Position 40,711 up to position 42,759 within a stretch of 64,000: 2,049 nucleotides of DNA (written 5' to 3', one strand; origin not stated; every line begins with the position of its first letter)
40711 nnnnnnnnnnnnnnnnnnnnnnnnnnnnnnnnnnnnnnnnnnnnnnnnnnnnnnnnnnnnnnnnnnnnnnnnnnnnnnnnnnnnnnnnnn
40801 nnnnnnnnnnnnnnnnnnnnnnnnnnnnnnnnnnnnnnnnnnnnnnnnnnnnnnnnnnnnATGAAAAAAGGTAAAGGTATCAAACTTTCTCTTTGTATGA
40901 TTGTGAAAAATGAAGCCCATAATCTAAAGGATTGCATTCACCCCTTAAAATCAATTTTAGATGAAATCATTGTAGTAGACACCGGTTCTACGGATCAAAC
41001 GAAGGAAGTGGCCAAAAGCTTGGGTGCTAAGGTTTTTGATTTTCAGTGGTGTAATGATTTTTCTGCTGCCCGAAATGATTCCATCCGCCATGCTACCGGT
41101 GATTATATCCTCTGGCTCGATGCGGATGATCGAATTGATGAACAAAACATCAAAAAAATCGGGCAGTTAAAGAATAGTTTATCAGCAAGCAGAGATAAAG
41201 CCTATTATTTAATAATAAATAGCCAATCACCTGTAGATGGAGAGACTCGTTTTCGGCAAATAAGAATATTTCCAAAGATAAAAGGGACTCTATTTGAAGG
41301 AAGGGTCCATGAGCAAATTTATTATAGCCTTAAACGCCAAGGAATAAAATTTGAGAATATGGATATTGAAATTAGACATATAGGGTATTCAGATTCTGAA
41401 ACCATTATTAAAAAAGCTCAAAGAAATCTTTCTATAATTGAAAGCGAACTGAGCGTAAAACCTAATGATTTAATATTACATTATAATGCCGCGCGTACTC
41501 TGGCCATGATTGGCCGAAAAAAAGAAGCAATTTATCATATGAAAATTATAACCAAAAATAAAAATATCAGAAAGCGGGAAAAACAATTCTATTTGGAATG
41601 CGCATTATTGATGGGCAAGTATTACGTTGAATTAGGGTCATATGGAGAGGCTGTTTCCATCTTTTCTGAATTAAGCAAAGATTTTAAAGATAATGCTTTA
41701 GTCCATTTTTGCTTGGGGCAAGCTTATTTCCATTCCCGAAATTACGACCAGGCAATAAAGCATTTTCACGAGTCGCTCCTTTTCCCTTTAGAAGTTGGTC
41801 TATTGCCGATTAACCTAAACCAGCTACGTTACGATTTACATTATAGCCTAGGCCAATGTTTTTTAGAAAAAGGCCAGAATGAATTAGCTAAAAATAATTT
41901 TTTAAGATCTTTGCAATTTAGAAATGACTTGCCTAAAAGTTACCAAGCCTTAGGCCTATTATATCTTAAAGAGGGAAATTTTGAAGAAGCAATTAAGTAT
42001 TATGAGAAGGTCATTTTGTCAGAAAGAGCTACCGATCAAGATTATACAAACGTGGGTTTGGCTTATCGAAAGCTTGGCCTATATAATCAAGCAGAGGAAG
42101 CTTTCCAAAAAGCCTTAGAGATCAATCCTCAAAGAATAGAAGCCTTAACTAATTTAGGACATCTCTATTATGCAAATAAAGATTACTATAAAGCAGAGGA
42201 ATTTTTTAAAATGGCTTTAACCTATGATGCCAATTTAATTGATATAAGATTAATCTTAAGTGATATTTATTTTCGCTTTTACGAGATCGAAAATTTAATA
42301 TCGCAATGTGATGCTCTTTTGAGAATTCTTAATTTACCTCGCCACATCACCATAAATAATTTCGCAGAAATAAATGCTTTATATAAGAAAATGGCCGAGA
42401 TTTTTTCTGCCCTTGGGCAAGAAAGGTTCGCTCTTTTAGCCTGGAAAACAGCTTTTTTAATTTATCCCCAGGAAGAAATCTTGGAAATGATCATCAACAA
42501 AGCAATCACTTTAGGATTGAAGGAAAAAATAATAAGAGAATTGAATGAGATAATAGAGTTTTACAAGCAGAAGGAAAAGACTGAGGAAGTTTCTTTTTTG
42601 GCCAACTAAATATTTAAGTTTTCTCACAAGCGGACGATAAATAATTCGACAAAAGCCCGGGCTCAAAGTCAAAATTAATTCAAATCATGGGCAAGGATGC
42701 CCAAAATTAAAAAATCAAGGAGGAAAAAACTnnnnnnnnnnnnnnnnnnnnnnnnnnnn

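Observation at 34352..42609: Flagellin-adjacent glycosylation island with a 1727-aa seven-module enzyme (CE4-GT2-TPR-GT2-GT4-GT2-TPR) under a sigma-54 promoter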

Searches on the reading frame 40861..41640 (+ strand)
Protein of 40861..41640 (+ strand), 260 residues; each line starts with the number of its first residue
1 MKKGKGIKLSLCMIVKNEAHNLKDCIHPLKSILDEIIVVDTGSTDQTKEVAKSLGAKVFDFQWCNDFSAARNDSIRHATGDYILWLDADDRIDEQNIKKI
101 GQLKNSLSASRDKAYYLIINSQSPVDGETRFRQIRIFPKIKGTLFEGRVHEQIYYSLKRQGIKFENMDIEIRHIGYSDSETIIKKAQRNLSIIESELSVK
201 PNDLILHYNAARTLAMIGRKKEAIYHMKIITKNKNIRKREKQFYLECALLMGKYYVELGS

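Call 41: search_solved_structures(query=window:40861-41640:+, max_evalue=0.00001, show_alignments=2)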
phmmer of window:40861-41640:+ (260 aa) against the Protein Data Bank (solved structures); distinct sequences matched with E-value up to 0.00001: 4.
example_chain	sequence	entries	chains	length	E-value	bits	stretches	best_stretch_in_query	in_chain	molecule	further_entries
22ao_A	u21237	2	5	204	2.5e-32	115.4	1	9-198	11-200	GmaR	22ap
7msp_A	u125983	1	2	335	8.1e-23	84.2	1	11-249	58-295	SPbeta prophage-derived glycosyltransferase SunS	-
7msn_A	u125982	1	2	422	2.2e-22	82.9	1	11-249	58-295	SPbeta prophage-derived glycosyltransferase SunS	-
7msk_A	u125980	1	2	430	2.4e-13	53.2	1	13-225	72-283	Glyco_trans_2-like domain-containing protein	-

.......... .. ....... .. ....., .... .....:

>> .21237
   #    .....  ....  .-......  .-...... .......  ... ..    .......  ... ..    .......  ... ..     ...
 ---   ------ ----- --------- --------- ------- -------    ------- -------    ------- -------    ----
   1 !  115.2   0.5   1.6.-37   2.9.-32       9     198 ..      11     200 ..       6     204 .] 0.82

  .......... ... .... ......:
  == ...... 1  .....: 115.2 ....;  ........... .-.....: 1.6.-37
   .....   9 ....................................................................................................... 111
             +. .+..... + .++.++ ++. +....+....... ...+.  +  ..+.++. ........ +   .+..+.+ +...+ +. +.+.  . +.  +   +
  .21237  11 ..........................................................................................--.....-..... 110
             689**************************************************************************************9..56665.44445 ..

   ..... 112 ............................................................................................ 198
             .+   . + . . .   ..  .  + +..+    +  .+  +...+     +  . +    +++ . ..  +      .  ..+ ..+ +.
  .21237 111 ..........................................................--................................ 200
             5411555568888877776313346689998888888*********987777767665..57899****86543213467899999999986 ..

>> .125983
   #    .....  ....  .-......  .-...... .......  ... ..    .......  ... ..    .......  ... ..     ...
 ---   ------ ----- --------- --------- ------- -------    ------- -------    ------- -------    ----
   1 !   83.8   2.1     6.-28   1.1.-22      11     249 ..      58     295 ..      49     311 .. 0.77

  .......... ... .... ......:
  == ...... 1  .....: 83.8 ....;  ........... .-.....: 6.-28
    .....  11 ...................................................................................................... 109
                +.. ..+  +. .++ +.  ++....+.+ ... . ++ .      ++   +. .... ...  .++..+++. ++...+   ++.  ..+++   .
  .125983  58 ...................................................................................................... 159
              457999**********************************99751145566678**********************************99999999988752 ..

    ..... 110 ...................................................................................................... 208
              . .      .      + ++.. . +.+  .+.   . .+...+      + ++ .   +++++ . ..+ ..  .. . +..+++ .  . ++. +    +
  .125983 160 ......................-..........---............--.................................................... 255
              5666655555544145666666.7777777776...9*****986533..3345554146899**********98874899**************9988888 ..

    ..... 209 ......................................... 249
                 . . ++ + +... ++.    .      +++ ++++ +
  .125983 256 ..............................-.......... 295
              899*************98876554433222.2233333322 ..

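Call 54: find_homologous_proteins(query=window:40861-41640:+, max_evalue=1e-15)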
Query window:40861-41640:+ (260 aa): 7077 proteins with E <= 1e-15 among 8000 candidates; the best 120 are listed.
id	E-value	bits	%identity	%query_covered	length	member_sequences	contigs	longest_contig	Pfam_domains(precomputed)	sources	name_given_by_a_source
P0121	1.2e-98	347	63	95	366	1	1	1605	PF14559.13,PF13431.13,PF12895.14,PF13424.13,PF13432.13,PF13428.13,PF13181.13,PF00535.33,PF07719.24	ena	-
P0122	1.3e-86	308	56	96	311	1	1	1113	PF00535.33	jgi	jgi:glycosyltransferase involved in cell wall biosynthesis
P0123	2.5e-84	301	56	95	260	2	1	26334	PF00535.33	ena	-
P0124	4.2e-82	293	62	79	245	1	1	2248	PF00535.33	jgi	-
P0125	1.7e-79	285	58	82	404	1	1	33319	PF25063.1,PF13431.13,PF13176.13,PF13428.13,PF00535.33,PF13374.13,PF14559.13,PF24575.2,PF00515.35,PF12895.14,PF13424.13,PF13432.13,PF13181.13,PF07719.24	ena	-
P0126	4.1e-74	267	60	75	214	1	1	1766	PF10111.15,PF00535.33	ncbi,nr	ncbi:MAG TPA: glycosyltransferase family 2 protein, partial [Thermodesulfobacteriota bacterium]|nr:g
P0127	1.5e-66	242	60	72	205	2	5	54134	PF00535.33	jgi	jgi:glycosyltransferase involved in cell wall biosynthesis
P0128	1.1e-64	236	56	76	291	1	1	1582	PF00535.33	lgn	-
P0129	2.2e-62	229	50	87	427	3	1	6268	PF13431.13,PF13414.13,PF13176.13,PF13428.13,PF00535.33,PF13374.13,PF14559.13,PF00515.35,PF12895.14,PF13424.13,PF21033.5,PF13432.13,PF13429.13,PF13181.13,PF07719.24,PF13174.13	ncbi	ncbi:MAG: glycosyltransferase [Dissulfuribacterales bacterium]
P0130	1.7e-60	222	48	84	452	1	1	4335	PF25063.1,PF13431.13,PF13414.13,PF13176.13,PF13428.13,PF00535.33,PF13374.13,PF14559.13,PF00515.35,PF12895.14,PF13424.13,PF21033.5,PF13432.13,PF13429.13,PF13181.13,PF07719.24,PF13174.13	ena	-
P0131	2.1e-60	222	59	72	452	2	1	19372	PF25063.1,PF13431.13,PF13414.13,PF13176.13,PF13428.13,PF00535.33,PF14559.13,PF00515.35,PF12895.14,PF13424.13,PF21033.5,PF13432.13,PF13429.13,PF13181.13,PF07719.24,PF13174.13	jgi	jgi:glycosyltransferase involved in cell wall biosynthesis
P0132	1.2e-58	216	55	72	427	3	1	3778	PF13431.13,PF13414.13,PF13176.13,PF13428.13,PF00535.33,PF13374.13,PF14559.13,PF00515.35,PF12895.14,PF13424.13,PF21033.5,PF13432.13,PF13429.13,PF13181.13,PF07719.24,PF13174.13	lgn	-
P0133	6.4e-56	207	57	70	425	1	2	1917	PF25063.1,PF13431.13,PF13414.13,PF13176.13,PF13428.13,PF00535.33,PF13374.13,PF14559.13,PF00515.35,PF12895.14,PF13424.13,PF13432.13,PF13429.13,PF13181.13,PF07719.24,PF13174.13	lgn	-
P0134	9.1e-56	207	62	56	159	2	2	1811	PF10111.15,PF00535.33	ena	-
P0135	2.5e-55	206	49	82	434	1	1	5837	PF13431.13,PF13414.13,PF13428.13,PF00535.33,PF14559.13,PF00515.35,PF12895.14,PF13424.13,PF21033.5,PF13432.13,PF13181.13,PF07719.24,PF13174.13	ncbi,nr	ncbi:MAG: glycosyltransferase [Thermodesulfobacteriota bacterium]|nr:glycosyltransferase [Thermodesu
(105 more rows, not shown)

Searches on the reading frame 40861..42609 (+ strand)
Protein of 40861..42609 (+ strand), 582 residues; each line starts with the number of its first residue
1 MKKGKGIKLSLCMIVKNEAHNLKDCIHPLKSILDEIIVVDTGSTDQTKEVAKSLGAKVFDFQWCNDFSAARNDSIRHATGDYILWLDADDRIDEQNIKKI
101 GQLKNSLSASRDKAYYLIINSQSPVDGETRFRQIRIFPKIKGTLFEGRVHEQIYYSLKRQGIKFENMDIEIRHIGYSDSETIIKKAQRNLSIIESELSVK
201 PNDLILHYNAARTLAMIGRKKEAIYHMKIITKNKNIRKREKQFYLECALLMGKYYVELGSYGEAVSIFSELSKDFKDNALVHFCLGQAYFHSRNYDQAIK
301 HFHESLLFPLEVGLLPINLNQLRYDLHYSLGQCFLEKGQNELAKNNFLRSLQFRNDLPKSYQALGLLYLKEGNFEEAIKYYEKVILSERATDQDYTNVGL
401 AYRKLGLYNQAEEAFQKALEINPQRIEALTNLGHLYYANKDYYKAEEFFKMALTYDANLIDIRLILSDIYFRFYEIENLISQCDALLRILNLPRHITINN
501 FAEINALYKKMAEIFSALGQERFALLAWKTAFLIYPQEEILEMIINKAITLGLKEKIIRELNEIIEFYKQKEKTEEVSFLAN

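Call 3: search_protein_families(library=pfam, proteins=[window:40861-42609:+], max_evalue=0.01)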
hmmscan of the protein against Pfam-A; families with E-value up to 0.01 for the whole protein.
window:40861-42609:+ (582 aa): 26 families (the best 25 are shown)
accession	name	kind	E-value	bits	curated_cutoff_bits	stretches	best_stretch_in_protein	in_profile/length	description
PF00515.34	TPR_1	-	2.5e-31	106.6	27.8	4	395-424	4-33/34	Tetratricopeptide repeat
PF07719.23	TPR_2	-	5.7e-30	101.4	27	4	395-424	4-33/34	Tetratricopeptide repeat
PF13181.12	TPR_8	-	8.4e-27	91.5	25.7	3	359-386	2-29/34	Tetratricopeptide repeat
PF13424.12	TPR_12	-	3.9e-23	81.9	30.1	3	395-454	6-73/77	Tetratricopeptide repeat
PF00535.33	Glycos_transf_2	-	8.5e-23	81.6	23.3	1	10-100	1-99/168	Glycosyl transferase family 2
PF13432.12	TPR_16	-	1.3e-21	77.1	32.7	2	249-302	1-54/65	Tetratricopeptide repeat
PF14559.12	TPR_19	-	3.7e-20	72.5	25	2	406-458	5-57/68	Tetratricopeptide repeat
PF13414.12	TPR_11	-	4.8e-18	65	26.8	3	399-439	1-41/42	TPR repeat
PF13428.12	TPR_14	-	7.8e-17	60.5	23.5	1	399-434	8-43/44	Tetratricopeptide repeat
PF13431.12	TPR_17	-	1.3e-16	59.8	24.4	1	414-447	1-34/34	Tetratricopeptide repeat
PF13176.12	TPR_7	-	4.8e-14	51.6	27.9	1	361-385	2-26/36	Tetratricopeptide repeat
PF13374.12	TPR_10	-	7.5e-14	51.7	27.5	1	395-421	5-31/42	Tetratricopeptide repeat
PF13174.12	TPR_6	-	4.3e-12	46.3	26.3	0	364-385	6-27/33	Tetratricopeptide repeat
PF25063.1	ARM_TT21_C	-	6.1e-10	39.8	35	1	330-384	101-155/209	Tetratricopeptide repeat protein 21 C-terminal ARM domain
PF12895.13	ANAPC3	-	6.4e-10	39.6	27.2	2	354-418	19-82/82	Anaphase-promoting complex, cyclosome, subunit 3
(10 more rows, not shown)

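Call 9: search_protein_families(library=ncbifam, proteins=[window:40861-42609:+], max_evalue=0.001)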
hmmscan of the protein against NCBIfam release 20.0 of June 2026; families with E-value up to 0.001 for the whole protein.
window:40861-42609:+ (582 aa): 40 families (the best 25 are shown)
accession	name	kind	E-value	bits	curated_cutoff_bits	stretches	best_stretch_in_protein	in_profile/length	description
NF040959.1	MamA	equivalog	6.4e-24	84.5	200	2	324-452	71-199/204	magnetosome protein MamA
TIGR02917.1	PEP_TPR_lipo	equivalog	1.1e-22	79.8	312.2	1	326-472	399-545/899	XrtA/PEP-CTERM system TPR-repeat protein PrsT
TIGR04195.1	S_glycosyl_SunS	equivalog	4.2e-22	78.6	350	1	11-257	61-312/421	SunS family peptide S-glycosyltransferase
TIGR02521.1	type_IV_pilW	equivalog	8.1e-19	68.1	154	2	278-450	30-193/234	type IV pilus biogenesis/stability protein PilW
NF047507.1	TPR_BatC_Lepto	exception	2.5e-14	53.2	175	2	370-440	70-144/214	TPR repeat-containing protein BatC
NF052312.1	T9SS_PorW_SprE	equivalog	3.6e-13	49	250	3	210-304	147-241/716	type IX secretion system periplasmic lipoprotein PorW/SprE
NF008757.0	PRK11788.1-5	equivalog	1.6e-12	47.3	363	1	327-451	38-166/388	lipopolysaccharide assembly protein LapB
NF033762.1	social_mot_Tgl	equivalog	4.3e-11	42.6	225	2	340-438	82-182/252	social motility TPR repeat lipoprotein Tgl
TIGR04283.1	glyco_like_mftF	equivalog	7e-11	42.1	182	1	11-105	3-98/221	TIGR04283 family arsenosugar biosynthesis glycosyltransferase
NF008391.2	PRK11189.1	equivalog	7.3e-11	42.1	250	2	322-398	63-139/297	lipoprotein NlpI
TIGR00540.1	TPR_hemY_coli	hypoth_equivalog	1.4e-10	40.5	142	0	413-460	313-360/385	heme biosynthesis-associated TPR protein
NF007482.0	PRK10073.1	equivalog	1.9e-10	40.2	423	1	7-97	6-103/334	glycosyltransferase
NF008756.0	PRK11788.1-4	equivalog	3.1e-10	39.6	474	2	327-447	38-162/389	lipopolysaccharide assembly protein LapB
NF033920.0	C39_PA2778_fam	equivalog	3.4e-10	39.8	150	1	335-423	167-255/255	PA2778 family cysteine peptidase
TIGR02795.1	tol_pal_ybgF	equivalog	4.9e-10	40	90.1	0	322-385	37-103/119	tol-pal system protein YbgF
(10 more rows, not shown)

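Call 26: search_solved_structures(query=window:40861-42606:+, max_evalue=0.01)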
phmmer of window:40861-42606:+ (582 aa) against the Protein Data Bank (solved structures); distinct sequences matched with E-value up to 0.01: 163 (the best 60 are shown).
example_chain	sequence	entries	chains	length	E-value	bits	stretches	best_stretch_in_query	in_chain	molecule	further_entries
9qhb_A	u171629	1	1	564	9.9e-83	281.6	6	361-457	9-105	Engineered tetratricopeptide repeat protein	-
8bu0_A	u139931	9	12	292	2.1e-65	224.4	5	360-457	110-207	Consensus tetratricopeptide repeat protein | Crystal structure of an 8-repeat consensus TPR superhelix with Zinc. | Monomer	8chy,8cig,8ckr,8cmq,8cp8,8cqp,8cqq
9qhc_A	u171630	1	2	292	7e-51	176.5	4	361-460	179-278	Engineered tetratricopeptide repeat protein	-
22ao_A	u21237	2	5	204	1.2e-31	113.1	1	9-198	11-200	GmaR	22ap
7obi_A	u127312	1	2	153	4e-24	88.2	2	362-435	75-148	CTPR-rv4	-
7msp_A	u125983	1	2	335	7.8e-23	83.9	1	11-261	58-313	SPbeta prophage-derived glycosyltransferase SunS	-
8ch0_A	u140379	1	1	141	8.6e-23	83.8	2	368-456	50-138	Consensus tetratricopeptide repeat protein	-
7msn_A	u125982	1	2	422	1.5e-22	83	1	11-261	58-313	SPbeta prophage-derived glycosyltransferase SunS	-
9gzg_A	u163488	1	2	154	6.8e-22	80.8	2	360-434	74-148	Engineered CTPR protein with glutamic acids for conductivity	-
2fo7_A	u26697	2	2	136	5.6e-21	77.8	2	368-456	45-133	SYNTHETIC CONSENSUS TPR PROTEIN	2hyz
7y4i_A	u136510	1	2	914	7.2e-19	70.8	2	355-459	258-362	Probable UDP-N-acetylglucosamine--peptide N-acetylglucosaminyltransferase SPINDLY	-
8dtf_A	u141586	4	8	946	8.6e-19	70.6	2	355-459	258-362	Probable UDP-N-acetylglucosamine--peptide N-acetylglucosaminyltransferase SPINDLY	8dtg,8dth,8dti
7yeh_B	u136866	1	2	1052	2.1e-18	69.3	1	313-495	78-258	UDP-N-acetylglucosamine--peptide N-acetylglucosaminyltransferase 110 kDa subunit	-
7ntf_A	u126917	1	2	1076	2.1e-18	69.3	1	288-495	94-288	Isoform 1 of UDP-N-acetylglucosamine--peptide N-acetylglucosaminyltransferase 110 kDa subu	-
7yea_A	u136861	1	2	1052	2.2e-18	69.2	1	313-495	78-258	UDP-N-acetylglucosamine--peptide N-acetylglucosaminyltransferase 110 kDa subunit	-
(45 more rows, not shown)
